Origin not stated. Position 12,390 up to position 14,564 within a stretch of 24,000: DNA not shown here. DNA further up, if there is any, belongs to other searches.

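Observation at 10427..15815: Four-gene translationally coupled operon: GT4 glycosyltransferase, PAP2_3::PIG-L deacetylase fusion and two MprF-TM-like flippase paralogues - candidate uncharacterised aminoglycolipid pathway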

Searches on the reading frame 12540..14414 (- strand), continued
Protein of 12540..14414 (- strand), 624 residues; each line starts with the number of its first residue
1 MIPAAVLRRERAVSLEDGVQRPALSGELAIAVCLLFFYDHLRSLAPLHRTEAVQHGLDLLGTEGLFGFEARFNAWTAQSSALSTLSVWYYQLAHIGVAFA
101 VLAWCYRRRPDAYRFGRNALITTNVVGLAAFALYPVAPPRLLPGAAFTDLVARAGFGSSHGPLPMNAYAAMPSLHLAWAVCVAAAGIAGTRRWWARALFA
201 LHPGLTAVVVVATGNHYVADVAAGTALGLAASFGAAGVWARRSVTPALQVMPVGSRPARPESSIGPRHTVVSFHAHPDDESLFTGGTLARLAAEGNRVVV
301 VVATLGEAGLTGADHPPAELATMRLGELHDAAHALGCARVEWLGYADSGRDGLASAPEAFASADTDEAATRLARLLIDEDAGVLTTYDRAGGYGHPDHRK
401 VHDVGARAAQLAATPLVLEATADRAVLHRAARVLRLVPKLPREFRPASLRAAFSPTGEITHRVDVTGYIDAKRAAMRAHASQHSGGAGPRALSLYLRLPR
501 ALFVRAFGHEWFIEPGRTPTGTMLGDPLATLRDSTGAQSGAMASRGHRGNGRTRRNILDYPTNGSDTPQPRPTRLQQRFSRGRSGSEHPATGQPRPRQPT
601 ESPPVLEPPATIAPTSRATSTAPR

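Call 21: find_encoding_contigs(protein=P0009, flank=10000, max_places=2)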
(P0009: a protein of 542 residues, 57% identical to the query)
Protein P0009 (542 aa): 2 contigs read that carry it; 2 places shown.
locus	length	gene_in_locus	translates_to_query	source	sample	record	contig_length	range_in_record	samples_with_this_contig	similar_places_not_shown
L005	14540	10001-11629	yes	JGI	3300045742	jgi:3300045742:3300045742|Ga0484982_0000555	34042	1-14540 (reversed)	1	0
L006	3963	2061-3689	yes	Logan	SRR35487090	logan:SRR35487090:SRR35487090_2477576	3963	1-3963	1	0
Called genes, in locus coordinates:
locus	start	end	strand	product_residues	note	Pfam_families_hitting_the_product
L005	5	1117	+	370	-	PF01544:CorA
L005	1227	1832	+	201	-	PF01613:Flavin_Reduct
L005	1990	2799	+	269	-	PF05721:PhyH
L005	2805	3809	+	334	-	PF00389:2-Hacid_dh, PF02826:2-Hacid_dh_C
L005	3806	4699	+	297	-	PF08450:SGL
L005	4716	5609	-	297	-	PF01261:AP_endonuc_2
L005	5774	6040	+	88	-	-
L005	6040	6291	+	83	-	PF02325:CCB3_YggT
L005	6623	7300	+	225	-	PF00072:Response_reg, PF00486:Trans_reg_C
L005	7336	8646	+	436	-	PF00672:HAMP, PF00512:HisKA, PF02518:HATPase_c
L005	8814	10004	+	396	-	PF13439:Glyco_transf_4, PF13579:Glyco_trans_4_4, PF20706:GT4-conflict, PF00534:Glycos_transf_1, PF13692:Glyco_trans_1_4, PF13524:Glyco_trans_1_2 (weak)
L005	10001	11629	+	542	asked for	PF14378:PAP2_3, PF02585:PIG-L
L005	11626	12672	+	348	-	PF03706:LPG_synthase_TM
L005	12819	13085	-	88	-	PF11746:DUF3303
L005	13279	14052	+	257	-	PF01209:Ubie_methyltran, PF13489:Methyltransf_23, PF01728:FtsJ (weak), PF13847:Methyltransf_31, PF08241:Methyltransf_11, PF08242:Methyltransf_12, PF13649:Methyltransf_25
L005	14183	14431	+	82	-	-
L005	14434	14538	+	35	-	?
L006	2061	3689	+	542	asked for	PF14378:PAP2_3, PF02585:PIG-L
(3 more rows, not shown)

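Call 23: find_related_loci(query=A1, collection=genome_contigs, flank=8000)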
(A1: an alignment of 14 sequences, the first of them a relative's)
Query A1 (624 aa) in genome_contigs; peptide patterns used: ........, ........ (x = any residue, [..] = any of these).
600 stretches matched a pattern (row limit reached: there are more); 596 encode a relative of the query (tblastn E <= 1e-3); the best 80 are kept; 80 distinct loci.
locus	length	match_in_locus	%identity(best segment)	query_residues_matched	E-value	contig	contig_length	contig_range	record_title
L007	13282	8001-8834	54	259-532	4e-74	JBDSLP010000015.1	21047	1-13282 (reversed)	MAG: Nakamurella sp. isolate cluster1_bin.372 k127_1892277, whole genome shotgun sequence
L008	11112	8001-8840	56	257-535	9e-70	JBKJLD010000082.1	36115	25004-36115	MAG: Nocardioides sp. isolate ant_bin.27 S1Ck117_2301133_flag_1_multi_13.0000_len_36115, whole genome shotgun sequence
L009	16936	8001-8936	50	268-571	9e-70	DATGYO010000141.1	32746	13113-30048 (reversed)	MAG TPA_asm: Nocardioidaceae bacterium isolate SMAG_U10637 k141_307857, whole genome shotgun sequence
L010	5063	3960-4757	55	257-515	1e-69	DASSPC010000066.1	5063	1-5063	MAG TPA_asm: Oryzihumus sp. isolate SMAG_U1268 k141_933764, whole genome shotgun sequence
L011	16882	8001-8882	49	253-531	5e-68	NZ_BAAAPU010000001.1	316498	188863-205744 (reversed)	Terrabacter lapilli strain JCM 15628 sequence01, whole genome shotgun sequence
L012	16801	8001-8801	52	265-528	3e-67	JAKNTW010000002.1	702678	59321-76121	Streptosporangium sp. KLBMP 9127 Scaffold2_1, whole genome shotgun sequence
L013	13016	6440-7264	50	269-535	6e-67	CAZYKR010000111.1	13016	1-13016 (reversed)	MAG TPA_asm: uncultured Iamiaceae bacterium isolate SRP292972_co1_123 genome assembly, contig: NODE_2013_length_13016_co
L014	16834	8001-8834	50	254-528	2e-66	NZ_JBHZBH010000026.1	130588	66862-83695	Nonomuraea sp. NPDC059194 NPDC059194_T43_A11.ctg-0026, whole genome shotgun sequence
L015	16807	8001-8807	52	257-514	3e-66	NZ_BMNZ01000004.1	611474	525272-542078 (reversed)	Terrabacter tumescens strain JCM 1365 sequence04, whole genome shotgun sequence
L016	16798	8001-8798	51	266-528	1e-65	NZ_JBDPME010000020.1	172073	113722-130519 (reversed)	Nonomuraea sp. B12E4 B12E4_contig_20, whole genome shotgun sequence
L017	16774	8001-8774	53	269-519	9e-66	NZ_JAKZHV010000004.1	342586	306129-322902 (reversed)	Arsenicicoccus piscis strain DSM 22760 4, whole genome shotgun sequence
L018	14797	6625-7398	51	268-519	4e-65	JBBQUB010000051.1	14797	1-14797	MAG: Actinomycetales bacterium isolate Co_metawrap_1879 Cmw_1879_k141_13328685_length_14797_cov_8.0000, whole genome sho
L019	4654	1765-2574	53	264-532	5e-65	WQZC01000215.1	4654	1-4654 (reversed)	MAG: Actinomycetes bacterium isolate Emb289P4bin49 Ga0123357_10070187, whole genome shotgun sequence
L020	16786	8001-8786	55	268-524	1e-64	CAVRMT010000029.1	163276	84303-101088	MAG: uncultured Actinomycetota bacterium isolate MFD01275.bin.3.354 genome assembly, contig: contig_21573, whole genome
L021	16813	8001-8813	52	263-534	7e-65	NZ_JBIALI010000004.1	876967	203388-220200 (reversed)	Kribbella sp. NPDC004875 NPDC004875_8_A8.ctg-0004, whole genome shotgun sequence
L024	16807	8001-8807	57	268-534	1e-64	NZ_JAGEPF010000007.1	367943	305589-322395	Actinomadura violacea strain LCR2-06 NODE_7_length_367943_cov_25.121863, whole genome shotgun sequence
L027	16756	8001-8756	55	267-526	6e-64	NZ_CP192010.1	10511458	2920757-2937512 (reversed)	Dactylosporangium sp. CA-052675 chromosome, complete genome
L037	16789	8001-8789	54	267-532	3e-59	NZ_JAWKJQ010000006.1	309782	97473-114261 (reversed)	MAG: Nocardioides sp. isolate BC1.111 BC1.111.fa-6, whole genome shotgun sequence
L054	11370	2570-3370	48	254-526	1e-53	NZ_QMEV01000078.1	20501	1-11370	Mycobacterium colombiense strain GF28 contig_78_length_20501_depth_0.87x, whole genome shotgun sequence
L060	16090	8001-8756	48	269-526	4e-52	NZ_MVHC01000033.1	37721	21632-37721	Mycolicibacter algericus DSM 45454 Mycobacterium_algericum_DSM45454_contig33, whole genome shotgun sequence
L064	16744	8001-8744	46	269-515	5e-52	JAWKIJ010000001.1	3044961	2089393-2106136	MAG: Microthrixaceae bacterium isolate BC1.12 BC1.12.fa-1, whole genome shotgun sequence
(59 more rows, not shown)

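Call 29: list_cluster_members(proteins=[P0001, P0003])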
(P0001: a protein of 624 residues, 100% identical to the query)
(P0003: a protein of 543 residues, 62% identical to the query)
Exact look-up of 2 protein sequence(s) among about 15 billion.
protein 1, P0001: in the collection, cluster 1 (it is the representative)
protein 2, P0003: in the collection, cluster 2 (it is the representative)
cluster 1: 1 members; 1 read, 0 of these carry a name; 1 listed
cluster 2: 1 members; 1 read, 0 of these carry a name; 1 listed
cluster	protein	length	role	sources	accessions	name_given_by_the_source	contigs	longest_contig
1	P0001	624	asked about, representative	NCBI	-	-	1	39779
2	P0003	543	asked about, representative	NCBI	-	-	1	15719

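Call 35: search_solved_structures(query=window:12540-14414:-, max_evalue=0.01, show_alignments=2)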
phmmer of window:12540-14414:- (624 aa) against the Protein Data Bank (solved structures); distinct sequences matched with E-value up to 0.01: 9.
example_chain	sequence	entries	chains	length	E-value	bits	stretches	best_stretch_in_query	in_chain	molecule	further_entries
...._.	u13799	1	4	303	2.7e-16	62.5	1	271-412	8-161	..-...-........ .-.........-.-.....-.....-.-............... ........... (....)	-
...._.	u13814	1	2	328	3.4e-16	62.2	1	270-412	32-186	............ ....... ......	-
4ewl_A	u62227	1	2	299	3.7e-16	62.1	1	271-412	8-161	1D-myo-inositol 2-acetamido-2-deoxy-alpha-D-glucopyranoside deacetylase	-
3wl4_A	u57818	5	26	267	7.4e-09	38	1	269-348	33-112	Uncharacterized protein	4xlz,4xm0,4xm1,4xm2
8bgn_A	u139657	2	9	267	3.2e-08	35.9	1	270-348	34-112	Diacetylchitobiose deacetylase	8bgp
8bgo_A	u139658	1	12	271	3.3e-08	35.8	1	270-348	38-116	Diacetylchitobiose deacetylase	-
3we7_A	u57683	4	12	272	2.5e-07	33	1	270-349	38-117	Putative uncharacterized protein PH0499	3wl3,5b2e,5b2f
5bmo_A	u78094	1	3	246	4e-06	29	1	270-403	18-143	Putative uncharacterized protein LnmX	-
1uan_A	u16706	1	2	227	0.0016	20.4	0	275-358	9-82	hypothetical protein TT1542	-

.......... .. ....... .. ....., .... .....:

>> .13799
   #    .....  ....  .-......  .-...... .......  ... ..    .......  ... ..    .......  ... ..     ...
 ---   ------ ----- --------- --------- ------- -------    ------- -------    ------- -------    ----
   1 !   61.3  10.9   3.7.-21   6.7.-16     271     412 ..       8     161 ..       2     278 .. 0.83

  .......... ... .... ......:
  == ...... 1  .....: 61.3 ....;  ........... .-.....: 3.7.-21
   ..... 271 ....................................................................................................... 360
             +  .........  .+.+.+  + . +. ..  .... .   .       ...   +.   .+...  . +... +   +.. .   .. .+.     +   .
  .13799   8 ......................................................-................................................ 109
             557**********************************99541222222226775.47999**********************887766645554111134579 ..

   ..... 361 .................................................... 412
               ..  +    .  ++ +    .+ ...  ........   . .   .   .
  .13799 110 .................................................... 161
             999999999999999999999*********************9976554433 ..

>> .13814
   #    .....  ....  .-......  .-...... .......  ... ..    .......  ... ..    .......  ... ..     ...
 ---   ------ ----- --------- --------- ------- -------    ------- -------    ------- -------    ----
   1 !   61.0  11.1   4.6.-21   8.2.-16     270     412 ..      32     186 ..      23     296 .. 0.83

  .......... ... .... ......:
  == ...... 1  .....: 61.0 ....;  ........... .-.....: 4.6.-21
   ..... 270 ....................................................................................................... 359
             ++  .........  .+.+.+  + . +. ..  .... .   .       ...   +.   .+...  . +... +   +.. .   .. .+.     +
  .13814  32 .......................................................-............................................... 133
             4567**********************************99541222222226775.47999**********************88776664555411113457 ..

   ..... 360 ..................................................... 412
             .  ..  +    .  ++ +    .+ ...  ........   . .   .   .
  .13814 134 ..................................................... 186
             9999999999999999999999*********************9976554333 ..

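Call 40: search_protein_families(library=ncbifam, proteins=[L054:2546-3379:+, L060:7989-8765:+, L012:7884-8819:+, L024:7812-8816:+, L008:7836-8834:+, L064:7671-8789:+], max_evalue=1e-10)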
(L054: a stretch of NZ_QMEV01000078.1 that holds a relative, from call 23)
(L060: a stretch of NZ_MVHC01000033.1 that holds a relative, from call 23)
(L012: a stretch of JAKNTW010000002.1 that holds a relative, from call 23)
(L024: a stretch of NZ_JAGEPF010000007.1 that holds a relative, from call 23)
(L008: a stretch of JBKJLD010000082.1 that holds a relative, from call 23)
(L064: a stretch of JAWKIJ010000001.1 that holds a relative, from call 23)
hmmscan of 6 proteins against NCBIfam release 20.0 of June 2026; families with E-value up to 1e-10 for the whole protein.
L054:2546-3379:+ (278 aa): 2 families
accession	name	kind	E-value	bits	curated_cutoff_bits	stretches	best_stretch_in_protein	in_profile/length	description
TIGR03445.1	mycothiol_MshB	equivalog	7.7e-26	91.6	224.35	1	27-234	3-238/284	N-acetyl-1-D-myo-inositol-2-amino-2-deoxy-alpha-D-glucopyranoside deacetylase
TIGR03446.1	mycothiol_Mca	equivalog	3.4e-25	89.2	277.15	1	24-236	3-244/283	mycothiol conjugate amidase Mca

L060:7989-8765:+ (259 aa): 3 families
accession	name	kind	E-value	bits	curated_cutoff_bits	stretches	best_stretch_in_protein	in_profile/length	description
TIGR03445.1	mycothiol_MshB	equivalog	1.3e-28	100.7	224.35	1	9-223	3-245/284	N-acetyl-1-D-myo-inositol-2-amino-2-deoxy-alpha-D-glucopyranoside deacetylase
TIGR03446.1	mycothiol_Mca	equivalog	5e-25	88.7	277.15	1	6-213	3-240/283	mycothiol conjugate amidase Mca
TIGR04001.1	thiol_BshB1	equivalog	4.9e-12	46.1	182.5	1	5-217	3-183/226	bacillithiol biosynthesis deacetylase BshB1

L012:7884-8819:+ (312 aa): 2 families
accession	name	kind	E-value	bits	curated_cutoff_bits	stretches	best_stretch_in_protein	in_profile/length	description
TIGR03445.1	mycothiol_MshB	equivalog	1.8e-40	139.6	224.35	1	47-276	2-250/284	N-acetyl-1-D-myo-inositol-2-amino-2-deoxy-alpha-D-glucopyranoside deacetylase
TIGR03446.1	mycothiol_Mca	equivalog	3.8e-31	108.7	277.15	1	48-194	6-156/283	mycothiol conjugate amidase Mca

L024:7812-8816:+ (335 aa): 3 families
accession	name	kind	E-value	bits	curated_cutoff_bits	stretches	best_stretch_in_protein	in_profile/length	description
TIGR03445.1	mycothiol_MshB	equivalog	3.3e-43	148.6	224.35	1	69-301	3-256/284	N-acetyl-1-D-myo-inositol-2-amino-2-deoxy-alpha-D-glucopyranoside deacetylase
TIGR03446.1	mycothiol_Mca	equivalog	3.1e-31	109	277.15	1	65-212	2-155/283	mycothiol conjugate amidase Mca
TIGR04000.1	thiol_BshB2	equivalog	9.7e-11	41.7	195.25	0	70-206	7-133/217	bacillithiol biosynthesis deacetylase BshB2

L008:7836-8834:+ (333 aa): 2 families
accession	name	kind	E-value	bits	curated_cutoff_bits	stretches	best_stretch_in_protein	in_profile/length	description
TIGR03445.1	mycothiol_MshB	equivalog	5.3e-39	134.8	224.35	1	72-316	3-265/284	N-acetyl-1-D-myo-inositol-2-amino-2-deoxy-alpha-D-glucopyranoside deacetylase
TIGR03446.1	mycothiol_Mca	equivalog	1.1e-28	100.7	277.15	1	69-208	3-149/283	mycothiol conjugate amidase Mca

L064:7671-8789:+ (373 aa): 3 families
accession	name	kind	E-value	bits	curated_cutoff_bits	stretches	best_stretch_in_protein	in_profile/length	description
TIGR03445.1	mycothiol_MshB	equivalog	1.3e-45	156.5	224.35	1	115-334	3-238/284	N-acetyl-1-D-myo-inositol-2-amino-2-deoxy-alpha-D-glucopyranoside deacetylase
TIGR03446.1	mycothiol_Mca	equivalog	4.4e-32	111.8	277.15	1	113-351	4-259/283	mycothiol conjugate amidase Mca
TIGR04001.1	thiol_BshB1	equivalog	4.9e-11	42.8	182.5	0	111-202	3-85/226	bacillithiol biosynthesis deacetylase BshB1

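Call 46: find_encoding_contigs(protein=P0003, flank=10000, max_places=2)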
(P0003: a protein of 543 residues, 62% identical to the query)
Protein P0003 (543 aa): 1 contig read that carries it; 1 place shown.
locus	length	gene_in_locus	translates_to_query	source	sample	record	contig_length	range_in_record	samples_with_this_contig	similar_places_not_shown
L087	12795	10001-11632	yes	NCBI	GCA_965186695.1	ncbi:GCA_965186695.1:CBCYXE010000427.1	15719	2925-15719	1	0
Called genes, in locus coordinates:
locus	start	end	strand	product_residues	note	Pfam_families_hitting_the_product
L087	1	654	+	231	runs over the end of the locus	PF05988:DUF899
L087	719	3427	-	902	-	PF00196:GerE, PF13481:AAA_25 (faint), PF13401:AAA_22 (weak)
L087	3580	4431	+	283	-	PF01739:CheR (faint), PF01135:PCMT (weak), PF01209:Ubie_methyltran, PF13489:Methyltransf_23 (weak), PF08241:Methyltransf_11, PF08242:Methyltransf_12, PF13649:Methyltransf_25, PF13847:Methyltransf_31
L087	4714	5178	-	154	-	-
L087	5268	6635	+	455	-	PF00392:GntR, PF00155:Aminotran_1_2, PF12897:Asp_aminotransf (weak)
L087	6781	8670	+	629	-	PF00005:ABC_tran, PF02463:SMC_N (faint), PF13304:AAA_21 (faint)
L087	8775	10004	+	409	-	PF13439:Glyco_transf_4, PF13579:Glyco_trans_4_4, PF20706:GT4-conflict, PF00534:Glycos_transf_1, PF13692:Glyco_trans_1_4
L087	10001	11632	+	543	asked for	PF14378:PAP2_3, PF02585:PIG-L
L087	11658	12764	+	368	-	PF03706:LPG_synthase_TM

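Call 47: find_encoding_contigs(protein=P0002, flank=10000, max_places=2)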
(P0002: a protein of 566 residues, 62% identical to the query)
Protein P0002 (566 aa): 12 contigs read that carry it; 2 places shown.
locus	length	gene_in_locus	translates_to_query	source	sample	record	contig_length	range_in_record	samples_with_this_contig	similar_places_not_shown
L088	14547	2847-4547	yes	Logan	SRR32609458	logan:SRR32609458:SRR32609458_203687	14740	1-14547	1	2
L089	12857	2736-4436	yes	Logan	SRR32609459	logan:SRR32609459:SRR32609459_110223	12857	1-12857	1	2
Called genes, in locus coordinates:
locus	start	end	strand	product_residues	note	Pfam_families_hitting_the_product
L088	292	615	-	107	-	-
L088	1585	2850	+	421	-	PF13439:Glyco_transf_4, PF13579:Glyco_trans_4_4, PF20706:GT4-conflict, PF00534:Glycos_transf_1, PF13692:Glyco_trans_1_4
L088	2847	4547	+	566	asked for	PF14378:PAP2_3, PF02585:PIG-L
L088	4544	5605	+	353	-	PF03706:LPG_synthase_TM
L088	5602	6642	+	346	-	PF03706:LPG_synthase_TM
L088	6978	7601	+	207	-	PF00300:His_Phos_1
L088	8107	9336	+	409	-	PF13180:PDZ_2 (weak), PF17820:PDZ_6 (weak), PF05362:Lon_C (weak)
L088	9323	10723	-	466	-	PF08323:Glyco_transf_5, PF13439:Glyco_transf_4 (weak), PF00534:Glycos_transf_1, PF20706:GT4-conflict, PF13692:Glyco_trans_1_4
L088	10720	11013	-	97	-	-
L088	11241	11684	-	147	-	PF06210:DUF1003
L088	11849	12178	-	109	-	PF14493:HTH_40 (faint), PF00196:GerE, PF04545:Sigma70_r4 (weak), PF08281:Sigma70_r4_2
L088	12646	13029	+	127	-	-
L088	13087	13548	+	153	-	PF00072:Response_reg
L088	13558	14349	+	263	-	PF00481:PP2C, PF13672:PP2C_2, PF07228:SpoIIE (weak)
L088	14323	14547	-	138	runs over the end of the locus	?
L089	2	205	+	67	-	?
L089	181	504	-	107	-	-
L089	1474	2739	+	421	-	PF13439:Glyco_transf_4, PF13579:Glyco_trans_4_4, PF20706:GT4-conflict, PF00534:Glycos_transf_1, PF13692:Glyco_trans_1_4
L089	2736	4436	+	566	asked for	PF14378:PAP2_3, PF02585:PIG-L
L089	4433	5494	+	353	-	PF03706:LPG_synthase_TM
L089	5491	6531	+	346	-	PF03706:LPG_synthase_TM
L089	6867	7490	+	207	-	PF00300:His_Phos_1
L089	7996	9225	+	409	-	PF13180:PDZ_2 (weak), PF17820:PDZ_6 (weak), PF05362:Lon_C (weak)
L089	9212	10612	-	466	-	PF08323:Glyco_transf_5, PF13439:Glyco_transf_4 (weak), PF00534:Glycos_transf_1, PF20706:GT4-conflict, PF13692:Glyco_trans_1_4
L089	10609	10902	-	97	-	-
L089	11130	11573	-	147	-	PF06210:DUF1003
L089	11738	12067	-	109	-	PF14493:HTH_40 (faint), PF00196:GerE, PF04545:Sigma70_r4 (weak), PF08281:Sigma70_r4_2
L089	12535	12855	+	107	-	?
